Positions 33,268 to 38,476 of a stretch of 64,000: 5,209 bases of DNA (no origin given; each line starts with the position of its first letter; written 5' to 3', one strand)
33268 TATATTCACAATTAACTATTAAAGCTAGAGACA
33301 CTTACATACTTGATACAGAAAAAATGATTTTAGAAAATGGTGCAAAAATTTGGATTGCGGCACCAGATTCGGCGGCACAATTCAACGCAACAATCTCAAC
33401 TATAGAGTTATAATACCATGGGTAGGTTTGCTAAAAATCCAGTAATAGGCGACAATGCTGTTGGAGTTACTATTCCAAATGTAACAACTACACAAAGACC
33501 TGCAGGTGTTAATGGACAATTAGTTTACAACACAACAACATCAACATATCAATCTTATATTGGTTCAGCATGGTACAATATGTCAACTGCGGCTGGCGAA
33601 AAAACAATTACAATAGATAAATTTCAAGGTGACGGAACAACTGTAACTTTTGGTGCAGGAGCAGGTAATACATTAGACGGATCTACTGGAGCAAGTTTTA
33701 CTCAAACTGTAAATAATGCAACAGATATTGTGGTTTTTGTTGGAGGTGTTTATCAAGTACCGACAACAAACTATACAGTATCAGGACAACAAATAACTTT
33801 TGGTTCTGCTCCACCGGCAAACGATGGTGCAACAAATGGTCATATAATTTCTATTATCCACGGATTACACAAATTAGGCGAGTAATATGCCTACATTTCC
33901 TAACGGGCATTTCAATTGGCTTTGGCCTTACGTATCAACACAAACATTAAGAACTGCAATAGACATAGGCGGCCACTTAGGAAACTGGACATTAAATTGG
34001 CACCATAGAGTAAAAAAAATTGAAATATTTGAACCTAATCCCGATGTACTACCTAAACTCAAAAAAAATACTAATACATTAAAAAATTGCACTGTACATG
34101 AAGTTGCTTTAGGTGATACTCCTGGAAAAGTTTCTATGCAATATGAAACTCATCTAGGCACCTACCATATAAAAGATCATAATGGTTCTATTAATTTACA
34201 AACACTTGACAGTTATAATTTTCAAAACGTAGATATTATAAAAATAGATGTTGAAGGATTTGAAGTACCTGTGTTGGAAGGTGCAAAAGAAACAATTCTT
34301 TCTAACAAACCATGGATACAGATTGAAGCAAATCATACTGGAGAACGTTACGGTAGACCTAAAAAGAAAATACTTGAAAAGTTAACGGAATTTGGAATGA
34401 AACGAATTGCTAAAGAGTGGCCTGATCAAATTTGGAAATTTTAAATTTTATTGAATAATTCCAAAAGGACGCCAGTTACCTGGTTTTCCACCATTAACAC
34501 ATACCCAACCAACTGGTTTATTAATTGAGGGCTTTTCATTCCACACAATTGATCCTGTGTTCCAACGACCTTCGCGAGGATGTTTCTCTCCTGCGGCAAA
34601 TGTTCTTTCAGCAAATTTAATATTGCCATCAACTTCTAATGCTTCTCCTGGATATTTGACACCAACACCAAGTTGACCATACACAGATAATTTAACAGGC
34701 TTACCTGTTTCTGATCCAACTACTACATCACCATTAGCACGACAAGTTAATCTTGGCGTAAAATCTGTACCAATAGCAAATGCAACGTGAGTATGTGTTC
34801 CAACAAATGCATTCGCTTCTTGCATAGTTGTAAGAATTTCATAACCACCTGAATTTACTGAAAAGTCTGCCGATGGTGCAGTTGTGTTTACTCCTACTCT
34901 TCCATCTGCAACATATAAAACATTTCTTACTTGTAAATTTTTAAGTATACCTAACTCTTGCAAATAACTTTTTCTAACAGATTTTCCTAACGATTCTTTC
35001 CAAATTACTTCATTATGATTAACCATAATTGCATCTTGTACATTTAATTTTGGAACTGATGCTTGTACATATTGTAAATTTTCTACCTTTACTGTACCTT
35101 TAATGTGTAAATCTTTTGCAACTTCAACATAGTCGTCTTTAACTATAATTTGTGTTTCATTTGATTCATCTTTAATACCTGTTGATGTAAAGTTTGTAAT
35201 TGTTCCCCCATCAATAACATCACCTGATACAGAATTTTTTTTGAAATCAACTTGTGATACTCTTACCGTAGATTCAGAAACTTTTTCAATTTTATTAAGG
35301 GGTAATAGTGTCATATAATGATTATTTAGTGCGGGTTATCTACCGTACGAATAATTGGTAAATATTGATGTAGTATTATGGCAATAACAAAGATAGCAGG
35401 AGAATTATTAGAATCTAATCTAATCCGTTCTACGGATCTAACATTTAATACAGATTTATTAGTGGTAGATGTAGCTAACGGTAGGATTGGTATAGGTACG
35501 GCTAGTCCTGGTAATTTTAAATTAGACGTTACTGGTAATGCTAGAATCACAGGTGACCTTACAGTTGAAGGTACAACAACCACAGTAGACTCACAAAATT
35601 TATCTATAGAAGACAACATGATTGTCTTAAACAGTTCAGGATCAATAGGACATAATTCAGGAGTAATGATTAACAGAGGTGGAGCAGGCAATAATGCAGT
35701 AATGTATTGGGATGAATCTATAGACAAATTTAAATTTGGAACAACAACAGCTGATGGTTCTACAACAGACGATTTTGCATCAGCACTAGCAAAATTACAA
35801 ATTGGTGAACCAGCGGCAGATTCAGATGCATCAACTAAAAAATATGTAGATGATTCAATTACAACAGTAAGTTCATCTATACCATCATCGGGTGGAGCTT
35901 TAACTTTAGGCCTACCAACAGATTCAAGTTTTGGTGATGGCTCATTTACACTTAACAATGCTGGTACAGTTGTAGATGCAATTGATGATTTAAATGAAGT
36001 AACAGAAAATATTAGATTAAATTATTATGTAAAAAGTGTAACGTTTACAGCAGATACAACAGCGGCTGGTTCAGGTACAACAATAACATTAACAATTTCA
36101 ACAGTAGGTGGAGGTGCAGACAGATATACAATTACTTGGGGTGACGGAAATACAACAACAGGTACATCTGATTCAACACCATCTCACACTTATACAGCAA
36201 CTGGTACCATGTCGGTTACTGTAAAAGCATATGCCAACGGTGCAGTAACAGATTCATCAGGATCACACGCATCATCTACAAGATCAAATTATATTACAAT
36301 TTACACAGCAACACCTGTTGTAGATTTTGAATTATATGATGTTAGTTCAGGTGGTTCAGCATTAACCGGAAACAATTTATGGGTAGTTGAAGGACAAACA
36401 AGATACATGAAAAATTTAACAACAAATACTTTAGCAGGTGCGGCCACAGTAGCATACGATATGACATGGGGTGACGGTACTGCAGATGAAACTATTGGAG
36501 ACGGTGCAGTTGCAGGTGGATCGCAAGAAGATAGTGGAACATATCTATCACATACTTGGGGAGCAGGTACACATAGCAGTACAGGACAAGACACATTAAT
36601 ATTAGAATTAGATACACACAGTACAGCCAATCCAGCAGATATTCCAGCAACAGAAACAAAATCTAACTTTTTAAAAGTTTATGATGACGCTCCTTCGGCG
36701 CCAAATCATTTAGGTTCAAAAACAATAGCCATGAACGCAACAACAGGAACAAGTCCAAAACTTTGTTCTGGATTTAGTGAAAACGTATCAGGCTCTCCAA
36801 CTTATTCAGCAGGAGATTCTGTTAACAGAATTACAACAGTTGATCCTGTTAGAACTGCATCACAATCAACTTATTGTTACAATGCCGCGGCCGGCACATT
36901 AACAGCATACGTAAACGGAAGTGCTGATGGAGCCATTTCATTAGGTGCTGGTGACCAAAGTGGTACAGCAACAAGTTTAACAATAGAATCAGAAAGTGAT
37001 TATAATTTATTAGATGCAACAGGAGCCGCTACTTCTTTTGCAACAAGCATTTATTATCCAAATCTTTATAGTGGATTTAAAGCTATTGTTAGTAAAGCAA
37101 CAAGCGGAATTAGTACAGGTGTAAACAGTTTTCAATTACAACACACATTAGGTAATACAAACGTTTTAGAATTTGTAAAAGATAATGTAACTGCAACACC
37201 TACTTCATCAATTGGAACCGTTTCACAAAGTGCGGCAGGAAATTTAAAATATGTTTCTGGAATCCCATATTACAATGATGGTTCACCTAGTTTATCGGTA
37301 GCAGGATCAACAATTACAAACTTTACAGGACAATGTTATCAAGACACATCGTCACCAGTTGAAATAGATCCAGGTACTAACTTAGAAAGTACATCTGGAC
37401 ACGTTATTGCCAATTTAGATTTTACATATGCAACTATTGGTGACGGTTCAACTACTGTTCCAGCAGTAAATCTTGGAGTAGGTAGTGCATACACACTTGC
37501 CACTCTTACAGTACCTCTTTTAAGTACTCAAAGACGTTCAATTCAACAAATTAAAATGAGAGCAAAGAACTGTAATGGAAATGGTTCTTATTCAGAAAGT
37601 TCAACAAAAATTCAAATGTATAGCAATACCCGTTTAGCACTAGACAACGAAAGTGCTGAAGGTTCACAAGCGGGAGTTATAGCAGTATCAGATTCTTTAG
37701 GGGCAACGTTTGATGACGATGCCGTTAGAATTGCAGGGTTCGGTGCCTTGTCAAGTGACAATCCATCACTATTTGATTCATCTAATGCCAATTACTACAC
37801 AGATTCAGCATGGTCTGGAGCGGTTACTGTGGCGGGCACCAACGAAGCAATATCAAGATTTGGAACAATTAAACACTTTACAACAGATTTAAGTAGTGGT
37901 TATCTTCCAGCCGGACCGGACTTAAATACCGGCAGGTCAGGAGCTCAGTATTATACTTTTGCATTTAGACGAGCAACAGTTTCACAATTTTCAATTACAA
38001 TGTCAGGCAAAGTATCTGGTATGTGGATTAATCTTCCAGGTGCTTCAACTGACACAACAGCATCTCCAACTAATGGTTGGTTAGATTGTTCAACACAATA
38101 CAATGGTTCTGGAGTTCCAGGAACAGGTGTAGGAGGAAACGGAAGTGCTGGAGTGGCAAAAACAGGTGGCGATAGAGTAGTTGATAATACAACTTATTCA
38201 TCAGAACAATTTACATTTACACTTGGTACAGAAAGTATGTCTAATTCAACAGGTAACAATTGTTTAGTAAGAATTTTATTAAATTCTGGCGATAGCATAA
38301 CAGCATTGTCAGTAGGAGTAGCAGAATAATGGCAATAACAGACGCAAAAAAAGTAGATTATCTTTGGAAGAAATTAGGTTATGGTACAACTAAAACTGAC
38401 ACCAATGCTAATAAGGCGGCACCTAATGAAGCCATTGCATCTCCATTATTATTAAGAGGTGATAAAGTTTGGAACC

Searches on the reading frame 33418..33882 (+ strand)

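Call 11: search_protein_families(library=pfam, proteins=[window:33418-33882:+], max_evalue=0.01)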
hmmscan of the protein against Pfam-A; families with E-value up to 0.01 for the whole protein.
window:33418-33882:+ (155 aa): 0 families

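Call 12: search_protein_families(library=phrogs, proteins=[window:33418-33882:+], max_evalue=0.01)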
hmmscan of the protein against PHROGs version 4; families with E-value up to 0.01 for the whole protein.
window:33418-33882:+ (155 aa): 9 families
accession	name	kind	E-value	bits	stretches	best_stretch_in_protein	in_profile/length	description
phrog_18673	-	tail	2.4e-05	24.6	1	93-137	36-80/373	tail fiber protein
phrog_2415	-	unknown function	7.2e-05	23.9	1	15-58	19-62/317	-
phrog_25721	-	unknown function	0.00018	21.7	1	12-59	36-84/340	-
phrog_10330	-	head and packaging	0.00038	21.3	1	63-136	40-106/239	virion structural protein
phrog_24138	-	unknown function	0.00081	19.7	1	17-69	41-93/347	-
phrog_2803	-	unknown function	0.0013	19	1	13-57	39-84/311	-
phrog_1959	-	unknown function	0.0017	19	1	18-67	46-103/298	-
phrog_4406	-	head and packaging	0.0046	14.6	1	50-135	1932-2017/3231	virion structural protein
phrog_4714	-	tail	0.006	17.2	1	13-76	129-193/298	tail collar protein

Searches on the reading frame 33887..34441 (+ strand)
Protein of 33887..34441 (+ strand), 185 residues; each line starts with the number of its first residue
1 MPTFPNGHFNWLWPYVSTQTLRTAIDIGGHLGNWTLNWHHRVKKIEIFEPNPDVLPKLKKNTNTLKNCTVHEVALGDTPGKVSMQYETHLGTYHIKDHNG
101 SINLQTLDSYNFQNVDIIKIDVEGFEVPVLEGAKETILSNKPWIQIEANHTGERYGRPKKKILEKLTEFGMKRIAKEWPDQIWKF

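Call 11: search_protein_families(library=pfam, proteins=[window:33887-34441:+], max_evalue=0.01)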
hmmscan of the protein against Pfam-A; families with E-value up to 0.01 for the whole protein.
window:33887-34441:+ (185 aa): 1 family
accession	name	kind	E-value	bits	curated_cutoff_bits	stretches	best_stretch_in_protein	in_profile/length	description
PF05050.19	Methyltransf_21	-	6.6e-18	65.9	22.7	1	26-169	1-169/173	Methyltransferase FkbM domain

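Call 12: search_protein_families(library=phrogs, proteins=[window:33887-34441:+], max_evalue=0.01)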
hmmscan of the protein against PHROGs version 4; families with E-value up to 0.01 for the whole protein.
window:33887-34441:+ (185 aa): 1 family
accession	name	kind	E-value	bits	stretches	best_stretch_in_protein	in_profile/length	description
phrog_8156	-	other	1.1e-29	104.4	1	21-183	51-220/244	methyltransferase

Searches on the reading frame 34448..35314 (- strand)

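Call 11: search_protein_families(library=pfam, proteins=[window:34448-35314:-], max_evalue=0.01)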
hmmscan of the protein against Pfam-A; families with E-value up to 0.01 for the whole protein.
window:34448-35314:- (288 aa): 0 families

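Call 12: search_protein_families(library=phrogs, proteins=[window:34448-35314:-], max_evalue=0.01)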
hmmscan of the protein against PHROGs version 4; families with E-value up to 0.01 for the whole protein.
window:34448-35314:- (288 aa): 7 families
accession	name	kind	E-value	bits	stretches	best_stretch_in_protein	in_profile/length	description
phrog_21471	-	unknown function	1.9e-08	34.5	1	242-287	579-624/626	-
phrog_23059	-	tail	1.5e-06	27.4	1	232-286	807-861/1027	tail fiber protein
phrog_27731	-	unknown function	0.00057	19.4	1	135-287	537-687/688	-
phrog_2617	-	tail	0.0027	17.5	1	237-287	608-657/659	short tail fiber protein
phrog_9942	-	tail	0.0027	16.7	1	136-236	653-766/1178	tail fiber protein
phrog_20658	-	head and packaging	0.003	18.3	1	243-277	42-76/211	head decoration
phrog_9563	-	unknown function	0.0078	17.3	0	208-234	11-37/85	-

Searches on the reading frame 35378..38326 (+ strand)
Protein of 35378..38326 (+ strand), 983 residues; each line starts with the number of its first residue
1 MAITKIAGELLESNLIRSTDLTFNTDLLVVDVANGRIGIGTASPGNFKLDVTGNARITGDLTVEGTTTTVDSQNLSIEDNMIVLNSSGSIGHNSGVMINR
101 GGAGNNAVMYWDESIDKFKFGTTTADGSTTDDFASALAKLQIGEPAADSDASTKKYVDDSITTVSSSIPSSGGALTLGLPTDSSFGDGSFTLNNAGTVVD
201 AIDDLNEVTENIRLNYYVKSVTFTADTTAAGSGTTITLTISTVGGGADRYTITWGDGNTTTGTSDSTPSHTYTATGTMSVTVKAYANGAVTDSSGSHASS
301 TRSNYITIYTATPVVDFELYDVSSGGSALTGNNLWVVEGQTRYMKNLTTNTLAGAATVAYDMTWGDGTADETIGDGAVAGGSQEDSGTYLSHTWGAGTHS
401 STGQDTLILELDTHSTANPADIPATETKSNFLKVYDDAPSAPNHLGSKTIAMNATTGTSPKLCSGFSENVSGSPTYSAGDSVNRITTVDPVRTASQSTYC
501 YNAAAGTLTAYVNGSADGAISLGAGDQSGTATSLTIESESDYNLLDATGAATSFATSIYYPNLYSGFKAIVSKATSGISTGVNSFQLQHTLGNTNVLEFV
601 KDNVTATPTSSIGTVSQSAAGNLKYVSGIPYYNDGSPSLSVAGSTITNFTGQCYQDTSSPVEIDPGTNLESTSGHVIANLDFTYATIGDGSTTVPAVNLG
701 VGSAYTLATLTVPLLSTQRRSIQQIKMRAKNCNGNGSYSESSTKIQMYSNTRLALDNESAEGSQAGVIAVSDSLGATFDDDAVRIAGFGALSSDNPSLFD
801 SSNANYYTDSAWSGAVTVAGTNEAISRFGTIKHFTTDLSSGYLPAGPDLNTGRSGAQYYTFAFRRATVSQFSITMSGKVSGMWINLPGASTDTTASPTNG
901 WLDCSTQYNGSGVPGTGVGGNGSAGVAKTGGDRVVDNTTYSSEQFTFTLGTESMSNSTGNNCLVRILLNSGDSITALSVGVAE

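Call 69: search_protein_families(library=phrogs, proteins=[window:35378-38326:+], max_evalue=0.00001)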
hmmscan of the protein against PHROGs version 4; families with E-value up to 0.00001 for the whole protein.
window:35378-38326:+ (983 aa): 1 family
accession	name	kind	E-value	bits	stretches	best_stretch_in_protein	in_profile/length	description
phrog_8578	-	unknown function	4.3e-70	237.9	1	439-979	162-649/652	-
